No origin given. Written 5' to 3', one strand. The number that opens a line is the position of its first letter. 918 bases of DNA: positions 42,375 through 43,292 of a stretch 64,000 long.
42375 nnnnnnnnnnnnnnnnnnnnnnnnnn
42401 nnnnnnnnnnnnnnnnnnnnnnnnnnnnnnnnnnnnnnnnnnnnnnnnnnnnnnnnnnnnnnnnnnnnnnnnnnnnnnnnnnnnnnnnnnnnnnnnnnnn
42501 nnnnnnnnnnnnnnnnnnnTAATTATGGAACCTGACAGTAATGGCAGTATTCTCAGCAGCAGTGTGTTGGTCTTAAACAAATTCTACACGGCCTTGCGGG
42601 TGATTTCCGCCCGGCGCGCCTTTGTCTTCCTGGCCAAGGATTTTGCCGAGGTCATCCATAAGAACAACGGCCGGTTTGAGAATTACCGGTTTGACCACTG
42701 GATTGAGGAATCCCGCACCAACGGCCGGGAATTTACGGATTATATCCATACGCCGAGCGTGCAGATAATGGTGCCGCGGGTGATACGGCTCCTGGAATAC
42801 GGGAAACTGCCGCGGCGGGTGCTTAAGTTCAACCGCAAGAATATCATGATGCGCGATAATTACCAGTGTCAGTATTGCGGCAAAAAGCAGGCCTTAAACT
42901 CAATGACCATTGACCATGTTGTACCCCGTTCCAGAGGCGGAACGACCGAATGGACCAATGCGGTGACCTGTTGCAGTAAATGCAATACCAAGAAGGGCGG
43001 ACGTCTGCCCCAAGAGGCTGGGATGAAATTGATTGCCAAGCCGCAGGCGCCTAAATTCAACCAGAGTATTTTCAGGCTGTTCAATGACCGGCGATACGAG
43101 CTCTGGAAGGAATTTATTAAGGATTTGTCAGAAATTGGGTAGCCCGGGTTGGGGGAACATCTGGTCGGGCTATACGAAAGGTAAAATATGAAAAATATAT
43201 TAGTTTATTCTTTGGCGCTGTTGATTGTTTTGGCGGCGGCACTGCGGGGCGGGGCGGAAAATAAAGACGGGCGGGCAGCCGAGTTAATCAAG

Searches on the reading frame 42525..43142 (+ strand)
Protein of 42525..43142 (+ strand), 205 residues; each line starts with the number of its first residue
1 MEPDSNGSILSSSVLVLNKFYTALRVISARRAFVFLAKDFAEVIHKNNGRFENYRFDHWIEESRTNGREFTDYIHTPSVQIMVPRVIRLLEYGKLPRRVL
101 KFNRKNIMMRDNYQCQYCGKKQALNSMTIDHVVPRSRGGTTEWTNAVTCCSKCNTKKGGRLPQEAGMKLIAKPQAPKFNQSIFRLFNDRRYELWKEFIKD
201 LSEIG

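Call 12: search_protein_families(library=pfam, proteins=[window:42525-43142:+], max_evalue=0.001)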
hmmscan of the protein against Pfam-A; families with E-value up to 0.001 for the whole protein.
window:42525-43142:+ (205 aa): 3 families
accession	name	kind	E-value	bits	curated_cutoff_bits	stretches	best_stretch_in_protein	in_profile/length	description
PF14279.12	HNH_5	-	1.6e-17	63.6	27.5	1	115-169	1-55/56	HNH endonuclease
PF01844.29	HNH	-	8.4e-16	58.3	21.4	1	115-158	1-45/47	HNH endonuclease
PF13395.12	HNH_4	-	8.6e-07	29.3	22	1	115-162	1-53/54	HNH endonuclease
